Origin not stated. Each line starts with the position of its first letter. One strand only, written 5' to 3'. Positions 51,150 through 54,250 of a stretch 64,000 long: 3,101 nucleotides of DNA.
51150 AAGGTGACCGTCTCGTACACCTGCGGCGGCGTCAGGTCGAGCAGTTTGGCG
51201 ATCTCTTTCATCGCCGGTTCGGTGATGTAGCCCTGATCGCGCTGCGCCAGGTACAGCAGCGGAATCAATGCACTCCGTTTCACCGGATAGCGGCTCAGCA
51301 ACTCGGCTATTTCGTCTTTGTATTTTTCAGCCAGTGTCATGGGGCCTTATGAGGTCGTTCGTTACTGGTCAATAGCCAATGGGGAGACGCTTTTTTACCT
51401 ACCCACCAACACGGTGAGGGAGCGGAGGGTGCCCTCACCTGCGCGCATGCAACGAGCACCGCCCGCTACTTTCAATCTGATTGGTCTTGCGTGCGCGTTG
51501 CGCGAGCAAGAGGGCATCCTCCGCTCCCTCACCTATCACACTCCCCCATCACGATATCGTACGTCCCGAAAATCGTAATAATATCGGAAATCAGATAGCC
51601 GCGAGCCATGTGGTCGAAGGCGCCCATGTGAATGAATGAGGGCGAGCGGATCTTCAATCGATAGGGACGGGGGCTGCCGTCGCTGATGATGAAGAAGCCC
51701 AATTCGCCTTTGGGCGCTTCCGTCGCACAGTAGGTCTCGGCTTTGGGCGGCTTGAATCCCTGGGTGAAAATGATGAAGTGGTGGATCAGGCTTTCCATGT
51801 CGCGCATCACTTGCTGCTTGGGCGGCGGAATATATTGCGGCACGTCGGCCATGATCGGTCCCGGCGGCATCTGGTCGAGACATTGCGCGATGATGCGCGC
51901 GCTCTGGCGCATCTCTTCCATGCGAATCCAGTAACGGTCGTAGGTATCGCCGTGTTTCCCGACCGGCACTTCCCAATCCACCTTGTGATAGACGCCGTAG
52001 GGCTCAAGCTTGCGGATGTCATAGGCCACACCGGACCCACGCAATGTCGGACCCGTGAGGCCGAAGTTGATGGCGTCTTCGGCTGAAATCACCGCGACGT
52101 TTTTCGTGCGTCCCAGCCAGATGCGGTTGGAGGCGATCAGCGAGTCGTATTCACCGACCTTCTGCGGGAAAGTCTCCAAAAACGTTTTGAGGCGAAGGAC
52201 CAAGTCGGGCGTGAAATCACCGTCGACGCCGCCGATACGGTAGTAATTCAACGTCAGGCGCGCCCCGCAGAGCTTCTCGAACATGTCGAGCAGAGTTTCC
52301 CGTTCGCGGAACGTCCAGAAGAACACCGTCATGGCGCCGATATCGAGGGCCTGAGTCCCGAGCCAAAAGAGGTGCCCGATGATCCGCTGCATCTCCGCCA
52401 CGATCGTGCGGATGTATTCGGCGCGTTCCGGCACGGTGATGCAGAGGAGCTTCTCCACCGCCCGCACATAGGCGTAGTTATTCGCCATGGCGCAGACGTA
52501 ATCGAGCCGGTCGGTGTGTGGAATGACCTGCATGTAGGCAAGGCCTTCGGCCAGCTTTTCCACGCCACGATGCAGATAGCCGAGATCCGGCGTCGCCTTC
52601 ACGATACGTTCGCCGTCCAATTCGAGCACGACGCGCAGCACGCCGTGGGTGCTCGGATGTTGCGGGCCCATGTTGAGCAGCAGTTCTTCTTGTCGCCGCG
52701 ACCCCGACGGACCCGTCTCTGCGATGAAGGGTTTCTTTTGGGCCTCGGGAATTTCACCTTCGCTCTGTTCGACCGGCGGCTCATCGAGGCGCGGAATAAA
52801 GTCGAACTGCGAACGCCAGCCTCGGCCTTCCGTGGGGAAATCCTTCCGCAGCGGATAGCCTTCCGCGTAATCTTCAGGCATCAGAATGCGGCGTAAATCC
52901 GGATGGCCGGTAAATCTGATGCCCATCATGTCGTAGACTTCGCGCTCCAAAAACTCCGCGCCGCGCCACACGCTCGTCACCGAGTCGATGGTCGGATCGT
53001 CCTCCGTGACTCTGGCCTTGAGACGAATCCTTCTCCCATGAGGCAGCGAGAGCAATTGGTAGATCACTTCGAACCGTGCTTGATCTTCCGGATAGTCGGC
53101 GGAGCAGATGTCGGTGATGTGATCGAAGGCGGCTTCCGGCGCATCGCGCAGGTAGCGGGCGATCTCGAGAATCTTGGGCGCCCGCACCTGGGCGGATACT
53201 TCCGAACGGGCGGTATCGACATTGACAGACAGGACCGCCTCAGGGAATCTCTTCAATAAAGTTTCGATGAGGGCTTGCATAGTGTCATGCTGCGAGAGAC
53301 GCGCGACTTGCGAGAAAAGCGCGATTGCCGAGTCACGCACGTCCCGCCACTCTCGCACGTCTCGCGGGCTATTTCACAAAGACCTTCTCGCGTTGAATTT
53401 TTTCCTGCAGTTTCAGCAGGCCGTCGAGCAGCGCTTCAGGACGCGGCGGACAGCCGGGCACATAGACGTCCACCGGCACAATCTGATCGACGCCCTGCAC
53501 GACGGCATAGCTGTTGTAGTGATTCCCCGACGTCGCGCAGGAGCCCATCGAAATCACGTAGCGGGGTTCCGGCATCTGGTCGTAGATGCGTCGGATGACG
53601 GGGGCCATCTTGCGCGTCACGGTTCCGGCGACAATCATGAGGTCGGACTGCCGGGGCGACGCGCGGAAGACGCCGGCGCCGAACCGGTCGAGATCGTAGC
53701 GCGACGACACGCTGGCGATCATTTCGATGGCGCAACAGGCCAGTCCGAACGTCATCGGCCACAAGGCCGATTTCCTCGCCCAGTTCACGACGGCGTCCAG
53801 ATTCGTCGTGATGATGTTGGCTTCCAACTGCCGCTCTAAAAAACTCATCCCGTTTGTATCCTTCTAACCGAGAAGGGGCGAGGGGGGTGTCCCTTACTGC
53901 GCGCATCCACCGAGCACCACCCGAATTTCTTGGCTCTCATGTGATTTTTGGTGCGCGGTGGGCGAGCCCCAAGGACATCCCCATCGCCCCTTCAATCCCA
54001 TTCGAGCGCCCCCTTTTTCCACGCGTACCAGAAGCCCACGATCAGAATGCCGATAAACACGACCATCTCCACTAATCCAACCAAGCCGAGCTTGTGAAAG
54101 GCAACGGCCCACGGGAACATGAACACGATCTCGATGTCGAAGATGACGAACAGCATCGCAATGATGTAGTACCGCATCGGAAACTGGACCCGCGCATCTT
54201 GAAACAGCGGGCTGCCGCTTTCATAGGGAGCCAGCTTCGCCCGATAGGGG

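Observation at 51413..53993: Two homologous ~120-nt long-hairpin elements with compensatory stems inside the nuo operon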

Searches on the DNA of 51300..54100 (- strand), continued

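Call 35: search_with_rna_model(model_id=R1, sources=[window, L001, L002, L003, L004, L007, L008, L009, L010, L011, L012, L013, L014, L016, L018, L021, L022, L024, L025, L026, L028, L030, L031, L033, L034, L035, L036, L037, L038, L039, L040, L043, L044, L046, L050, L051, L052, L053, L054, L055, L056, L057, L058, L059, L060, L061, L062, L063, L064, L065, L066, L067, L069, L070, L071, L072, L073, L076, L078, L079, L084, L085, L086, L088, L089, L091, L092, L093, L095, L096, L097, L098, L099, L100, L101, L103, L104, L105, L106, L107, L108, L109, L110, L111, L113, L114, L115, L116, L117], max_evalue=1e-15, make_alignment=true)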
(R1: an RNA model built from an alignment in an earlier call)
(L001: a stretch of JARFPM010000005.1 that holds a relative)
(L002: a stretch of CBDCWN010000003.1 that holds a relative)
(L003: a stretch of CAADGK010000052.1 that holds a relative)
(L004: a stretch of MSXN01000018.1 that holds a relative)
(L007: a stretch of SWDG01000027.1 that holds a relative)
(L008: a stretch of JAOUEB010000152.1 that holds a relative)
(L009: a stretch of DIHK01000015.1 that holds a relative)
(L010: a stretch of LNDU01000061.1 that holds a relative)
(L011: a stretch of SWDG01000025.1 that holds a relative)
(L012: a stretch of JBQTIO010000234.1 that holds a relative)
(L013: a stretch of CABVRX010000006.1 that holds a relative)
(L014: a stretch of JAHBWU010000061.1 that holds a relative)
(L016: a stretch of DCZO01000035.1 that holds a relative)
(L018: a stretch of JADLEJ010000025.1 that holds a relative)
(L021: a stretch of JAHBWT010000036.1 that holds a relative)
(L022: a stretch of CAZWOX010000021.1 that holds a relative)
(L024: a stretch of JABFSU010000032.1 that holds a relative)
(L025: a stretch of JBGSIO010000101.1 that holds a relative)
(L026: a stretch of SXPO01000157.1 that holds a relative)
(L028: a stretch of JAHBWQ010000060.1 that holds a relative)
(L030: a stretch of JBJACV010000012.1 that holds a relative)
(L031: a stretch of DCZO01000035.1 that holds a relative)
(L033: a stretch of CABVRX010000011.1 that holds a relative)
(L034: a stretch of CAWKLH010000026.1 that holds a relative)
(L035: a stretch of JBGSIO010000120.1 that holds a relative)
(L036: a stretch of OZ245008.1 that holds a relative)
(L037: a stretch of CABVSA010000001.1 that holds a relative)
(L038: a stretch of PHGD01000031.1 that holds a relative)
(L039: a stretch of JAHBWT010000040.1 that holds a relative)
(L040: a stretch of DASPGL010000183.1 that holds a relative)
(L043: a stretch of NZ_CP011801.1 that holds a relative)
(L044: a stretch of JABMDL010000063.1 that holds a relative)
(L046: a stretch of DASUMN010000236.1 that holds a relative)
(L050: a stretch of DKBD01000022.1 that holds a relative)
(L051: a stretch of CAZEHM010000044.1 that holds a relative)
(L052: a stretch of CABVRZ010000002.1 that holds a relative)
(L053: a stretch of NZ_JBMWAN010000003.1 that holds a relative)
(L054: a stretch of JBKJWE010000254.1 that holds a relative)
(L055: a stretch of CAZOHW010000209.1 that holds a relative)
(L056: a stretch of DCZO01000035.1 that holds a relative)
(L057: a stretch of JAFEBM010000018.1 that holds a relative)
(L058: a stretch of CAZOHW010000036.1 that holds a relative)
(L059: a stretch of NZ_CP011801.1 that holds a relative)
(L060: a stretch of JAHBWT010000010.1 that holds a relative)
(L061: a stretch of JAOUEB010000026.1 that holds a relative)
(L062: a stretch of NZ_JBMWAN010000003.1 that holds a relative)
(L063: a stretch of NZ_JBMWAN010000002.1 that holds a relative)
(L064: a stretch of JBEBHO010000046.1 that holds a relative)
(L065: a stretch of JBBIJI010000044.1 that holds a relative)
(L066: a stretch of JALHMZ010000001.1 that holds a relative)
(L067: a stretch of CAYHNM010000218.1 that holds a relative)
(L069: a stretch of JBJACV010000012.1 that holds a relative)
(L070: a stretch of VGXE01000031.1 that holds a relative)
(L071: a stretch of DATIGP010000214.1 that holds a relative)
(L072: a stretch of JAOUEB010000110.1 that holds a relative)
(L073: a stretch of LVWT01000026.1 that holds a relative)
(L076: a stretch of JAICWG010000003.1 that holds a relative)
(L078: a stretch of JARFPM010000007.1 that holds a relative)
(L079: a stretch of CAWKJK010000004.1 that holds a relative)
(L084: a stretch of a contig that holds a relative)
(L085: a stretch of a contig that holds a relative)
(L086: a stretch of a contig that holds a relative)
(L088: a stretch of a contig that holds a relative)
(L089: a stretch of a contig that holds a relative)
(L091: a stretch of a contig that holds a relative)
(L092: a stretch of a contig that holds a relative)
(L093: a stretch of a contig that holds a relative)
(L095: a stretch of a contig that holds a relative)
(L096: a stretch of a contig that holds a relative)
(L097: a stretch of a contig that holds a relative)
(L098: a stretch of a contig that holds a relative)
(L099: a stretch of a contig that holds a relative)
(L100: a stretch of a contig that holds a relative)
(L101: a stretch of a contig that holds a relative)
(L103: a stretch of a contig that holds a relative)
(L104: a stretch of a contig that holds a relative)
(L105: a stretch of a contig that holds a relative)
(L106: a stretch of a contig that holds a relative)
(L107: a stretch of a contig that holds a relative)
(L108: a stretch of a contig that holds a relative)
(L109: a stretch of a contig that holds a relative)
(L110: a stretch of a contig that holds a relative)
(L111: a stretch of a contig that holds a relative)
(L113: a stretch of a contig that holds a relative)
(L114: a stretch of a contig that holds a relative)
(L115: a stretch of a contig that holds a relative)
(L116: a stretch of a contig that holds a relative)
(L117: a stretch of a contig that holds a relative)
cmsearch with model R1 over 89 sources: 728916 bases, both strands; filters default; matches with E-value up to 1e-15: 98.
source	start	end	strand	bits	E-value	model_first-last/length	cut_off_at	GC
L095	5338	5463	+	125.3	1.8e-29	1-126/126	no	0.59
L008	1568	1693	+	124.6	2.9e-29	1-126/126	no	0.6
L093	5746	5872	-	119.3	7.1e-28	1-126/126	no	0.6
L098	1632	1757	+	117.8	1.7e-27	1-126/126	no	0.63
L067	2582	2707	+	116.6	3.5e-27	1-126/126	no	0.68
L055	195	320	+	116.3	4.1e-27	1-126/126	no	0.61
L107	1691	1817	+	116.3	4.3e-27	1-126/126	no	0.62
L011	4915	5041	-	115.8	5.8e-27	1-126/126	no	0.57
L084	3877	4002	-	115.1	8.9e-27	1-126/126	no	0.64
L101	5119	5245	-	114.9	9.6e-27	1-126/126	no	0.6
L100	5510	5635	+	114.5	1.2e-26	1-126/126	no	0.56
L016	1523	1649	-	114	1.7e-26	1-126/126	no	0.61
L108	5826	5951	-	113.3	2.6e-26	1-126/126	no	0.56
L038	475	600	+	112.1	5.5e-26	1-126/126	no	0.6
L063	2530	2654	-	112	5.8e-26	1-126/126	no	0.62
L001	3578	3702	+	111.6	7e-26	1-126/126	no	0.62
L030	207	334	-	111.6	7.3e-26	1-126/126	no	0.62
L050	7376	7501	-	111.5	7.7e-26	1-126/126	no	0.63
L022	2602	2726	-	110.6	1.3e-25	1-126/126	no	0.6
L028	7797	7921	-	110.6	1.3e-25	1-126/126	no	0.62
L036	1417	1540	-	110.1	1.8e-25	1-126/126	no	0.64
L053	220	346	+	110.1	1.8e-25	1-126/126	no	0.62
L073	1470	1597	-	109.5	2.5e-25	1-126/126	no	0.66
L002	7350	7473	-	109.4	2.8e-25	1-126/126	no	0.64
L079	3549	3676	+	109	3.4e-25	1-126/126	no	0.62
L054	5584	5708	-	108.7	4.1e-25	1-126/126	no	0.59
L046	202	327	+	108.6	4.4e-25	1-126/126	no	0.63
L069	1635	1761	+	108.2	5.8e-25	1-126/126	no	0.63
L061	1793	1919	-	108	6.4e-25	1-126/126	no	0.62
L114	4523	4648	-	107.9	6.7e-25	1-126/126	no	0.57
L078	5660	5786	-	107.3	9.8e-25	1-126/126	no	0.61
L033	2400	2527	-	106.9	1.2e-24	1-126/126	no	0.6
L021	2469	2592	-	106.7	1.4e-24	1-126/126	no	0.65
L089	4149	4276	+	106.4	1.7e-24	1-126/126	no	0.62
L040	2551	2677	-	106.3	1.7e-24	1-126/126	no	0.64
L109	6368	6493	-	106.1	2e-24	1-126/126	no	0.6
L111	2414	2539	-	105.9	2.3e-24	1-126/126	no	0.62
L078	4331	4460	-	105.8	2.4e-24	1-126/126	no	0.61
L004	1125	1248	+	105.6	2.7e-24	1-126/126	no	0.66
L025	6520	6647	+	105.4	3e-24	1-126/126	no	0.62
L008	2891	3015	+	105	3.9e-24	1-126/126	no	0.58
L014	5021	5148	-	104.8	4.4e-24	1-126/126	no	0.57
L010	6743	6870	-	104.5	5.4e-24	1-126/126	no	0.59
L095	6661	6786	+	104.2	6.3e-24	1-126/126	no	0.61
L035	7878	8000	-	104.2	6.3e-24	1-126/126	no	0.63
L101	3794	3921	-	103.7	8.5e-24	1-126/126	no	0.6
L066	1953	2079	-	103.7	8.7e-24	1-126/126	no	0.63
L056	3463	3587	-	103.3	1.1e-23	1-126/126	no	0.61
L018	4320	4445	-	103.3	1.1e-23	1-126/126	no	0.62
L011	3589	3716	-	103.1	1.2e-23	1-126/126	no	0.62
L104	4160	4285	-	103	1.3e-23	1-126/126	no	0.63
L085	992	1118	-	103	1.3e-23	1-126/126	no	0.64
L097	2608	2731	-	103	1.3e-23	1-126/126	no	0.65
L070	5295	5420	+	102.9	1.4e-23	1-126/126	no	0.63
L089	2828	2954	+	102.8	1.4e-23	1-126/126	no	0.55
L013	3828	3952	-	102.8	1.5e-23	1-126/126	no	0.6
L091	7431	7557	+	102.7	1.5e-23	1-126/126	no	0.66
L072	1714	1840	-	102.3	2e-23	1-126/126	no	0.62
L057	929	1054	+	102.1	2.2e-23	1-126/126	no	0.59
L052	4540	4665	-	101.9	2.5e-23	1-126/126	no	0.57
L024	4593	4716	+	101.8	2.6e-23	1-126/126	no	0.64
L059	4356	4479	-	101.7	2.8e-23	1-126/126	no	0.63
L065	4891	5019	+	101.4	3.3e-23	1-126/126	no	0.62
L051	903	1025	+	101.3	3.6e-23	1-126/126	no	0.61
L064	5469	5594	-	100.3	6.7e-23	1-126/126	no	0.61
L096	3910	4033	-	100.2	6.9e-23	1-126/126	no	0.57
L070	5543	5668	+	100.1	7.3e-23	1-126/126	no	0.63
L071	6660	6787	-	99.9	8.5e-23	1-126/126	no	0.59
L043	3338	3461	+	99.6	9.9e-23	1-126/126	no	0.63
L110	6006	6130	-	99.5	1e-22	1-126/126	no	0.64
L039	4764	4889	+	99.4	1.1e-22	1-126/126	no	0.62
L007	3686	3811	+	99.4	1.1e-22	1-126/126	no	0.67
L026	128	253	+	97.4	3.8e-22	1-126/126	no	0.63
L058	1765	1890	+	97.3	3.9e-22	1-126/126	no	0.59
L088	1223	1348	-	97.1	4.6e-22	1-126/126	no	0.66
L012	2624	2750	-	96.5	6.4e-22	1-126/126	no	0.65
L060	5233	5357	-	96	8.9e-22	1-126/126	no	0.66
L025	5199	5324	+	95.9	9.6e-22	1-126/126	no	0.55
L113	4339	4465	+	95.4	1.2e-21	1-126/126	no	0.55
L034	37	162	-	94.5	2.2e-21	1-126/126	no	0.64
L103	147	271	+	94.3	2.5e-21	1-126/126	no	0.69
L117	4061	4182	-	93.4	4.3e-21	1-126/126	no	0.64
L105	220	347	-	93.3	4.4e-21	1-126/126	no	0.63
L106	1382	1508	+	93.3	4.5e-21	1-126/126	no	0.59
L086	2843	2966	-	93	5.3e-21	1-126/126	no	0.57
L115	705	828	-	93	5.5e-21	1-126/126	no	0.69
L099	4993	5120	+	90.5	2.4e-20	1-126/126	no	0.62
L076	2444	2568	+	90.3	2.8e-20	1-126/126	no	0.62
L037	5100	5225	-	87.9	1.2e-19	1-126/126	no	0.54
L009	3942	4067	-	87.9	1.2e-19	1-126/126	no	0.6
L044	2820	2947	-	87.5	1.5e-19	1-126/126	no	0.62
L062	6783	6908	+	86.2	3.3e-19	1-126/126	no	0.66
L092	4743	4865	+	85.9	3.9e-19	1-126/126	no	0.6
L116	5667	5793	+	85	6.8e-19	1-126/126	no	0.61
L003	619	744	-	82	4.2e-18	1-126/126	no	0.63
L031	5021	5148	+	76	1.6e-16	1-126/126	no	0.58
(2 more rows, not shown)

Alignment A4: 98 matches aligned to the model, 144 columns, each read 5' to 3' on its own strand. Consensus structure (alignment columns), stored with it:
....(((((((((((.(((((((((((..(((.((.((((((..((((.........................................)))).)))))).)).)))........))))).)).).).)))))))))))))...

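Call 51: search_rna_families(source=L081, start=1200, end=1520, threshold=evalue, max_evalue=10)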
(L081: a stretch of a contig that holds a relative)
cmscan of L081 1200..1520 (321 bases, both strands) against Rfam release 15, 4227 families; matches with E-value up to 10: 2.
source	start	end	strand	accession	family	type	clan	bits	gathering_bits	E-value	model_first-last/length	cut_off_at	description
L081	1456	1501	+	RF03001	leuA-Halobacteria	Cis-reg;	-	15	47.9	0.9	1-53/53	no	leuA-Halobacteria RNA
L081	1466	1486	+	RF01309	sR60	Gene; snRNA; snoRNA; CD-box;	CL00132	11.3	50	7.6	33-53/55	no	Small nucleolar RNA sR60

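Call 62: search_dna_similar(query=window:51405-51540:+, collection=plasmids, mode=distant, max_evalue=0.001)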
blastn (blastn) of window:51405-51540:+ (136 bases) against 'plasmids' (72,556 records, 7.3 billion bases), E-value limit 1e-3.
No match.
